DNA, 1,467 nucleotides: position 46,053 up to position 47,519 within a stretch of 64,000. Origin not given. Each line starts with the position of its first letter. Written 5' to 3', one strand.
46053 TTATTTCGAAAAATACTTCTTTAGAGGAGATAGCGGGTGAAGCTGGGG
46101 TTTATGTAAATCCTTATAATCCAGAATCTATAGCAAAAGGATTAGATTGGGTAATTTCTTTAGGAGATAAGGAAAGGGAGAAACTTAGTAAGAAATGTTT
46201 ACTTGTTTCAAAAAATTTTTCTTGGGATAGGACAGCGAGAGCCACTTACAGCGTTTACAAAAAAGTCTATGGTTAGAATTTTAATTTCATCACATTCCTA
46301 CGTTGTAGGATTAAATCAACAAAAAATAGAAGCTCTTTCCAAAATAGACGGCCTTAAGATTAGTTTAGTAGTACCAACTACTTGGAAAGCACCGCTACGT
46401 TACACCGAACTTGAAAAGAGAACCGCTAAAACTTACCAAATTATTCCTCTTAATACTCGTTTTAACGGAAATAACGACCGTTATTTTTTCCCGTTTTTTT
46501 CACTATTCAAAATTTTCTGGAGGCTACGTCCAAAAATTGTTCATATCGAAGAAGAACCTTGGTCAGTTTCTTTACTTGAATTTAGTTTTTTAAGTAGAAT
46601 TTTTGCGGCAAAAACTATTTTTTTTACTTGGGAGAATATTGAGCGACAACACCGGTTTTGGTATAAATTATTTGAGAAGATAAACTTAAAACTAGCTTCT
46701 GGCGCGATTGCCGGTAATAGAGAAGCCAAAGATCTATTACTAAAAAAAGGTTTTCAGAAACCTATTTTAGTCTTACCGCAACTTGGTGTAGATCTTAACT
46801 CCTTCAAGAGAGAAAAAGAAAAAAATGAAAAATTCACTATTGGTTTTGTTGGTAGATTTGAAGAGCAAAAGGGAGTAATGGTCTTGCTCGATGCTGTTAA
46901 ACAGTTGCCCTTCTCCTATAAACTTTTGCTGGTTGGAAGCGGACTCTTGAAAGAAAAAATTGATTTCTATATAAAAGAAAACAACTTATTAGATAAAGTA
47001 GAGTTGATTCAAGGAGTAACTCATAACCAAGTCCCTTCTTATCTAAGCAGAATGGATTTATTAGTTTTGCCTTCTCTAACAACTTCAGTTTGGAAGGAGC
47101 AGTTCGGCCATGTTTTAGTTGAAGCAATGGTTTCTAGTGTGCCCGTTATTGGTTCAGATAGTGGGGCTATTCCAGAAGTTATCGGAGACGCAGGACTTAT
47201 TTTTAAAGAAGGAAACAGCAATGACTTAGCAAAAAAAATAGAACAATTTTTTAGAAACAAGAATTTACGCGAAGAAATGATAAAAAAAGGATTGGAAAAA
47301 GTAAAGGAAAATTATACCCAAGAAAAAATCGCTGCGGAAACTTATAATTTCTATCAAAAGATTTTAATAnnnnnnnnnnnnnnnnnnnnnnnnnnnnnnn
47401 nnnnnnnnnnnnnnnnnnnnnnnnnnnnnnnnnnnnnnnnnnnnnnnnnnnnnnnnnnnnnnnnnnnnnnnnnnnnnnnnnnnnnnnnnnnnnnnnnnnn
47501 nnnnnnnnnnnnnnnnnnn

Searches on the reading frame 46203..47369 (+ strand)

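Call 42: search_protein_families(library=pfam, proteins=[window:46203-47369:+], max_evalue=0.0001)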
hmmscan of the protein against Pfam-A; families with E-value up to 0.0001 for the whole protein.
window:46203-47369:+ (389 aa): 4 families
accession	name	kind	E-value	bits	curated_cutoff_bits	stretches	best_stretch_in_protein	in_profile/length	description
PF00534.26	Glycos_transf_1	-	2.3e-36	125.3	26.4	1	201-363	6-169/172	Glycosyl transferases group 1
PF13692.12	Glyco_trans_1_4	-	4.8e-27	95.4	27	1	211-351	2-141/142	Glycosyl transferases group 1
PF13524.12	Glyco_trans_1_2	-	1.7e-05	25.3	25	1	228-379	5-141/144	Glycosyl transferase-like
PF20706.3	GT4-conflict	-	8.9e-05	22.1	26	0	175-322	161-316/385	Family 4 Glycosyltransferase in conflict systems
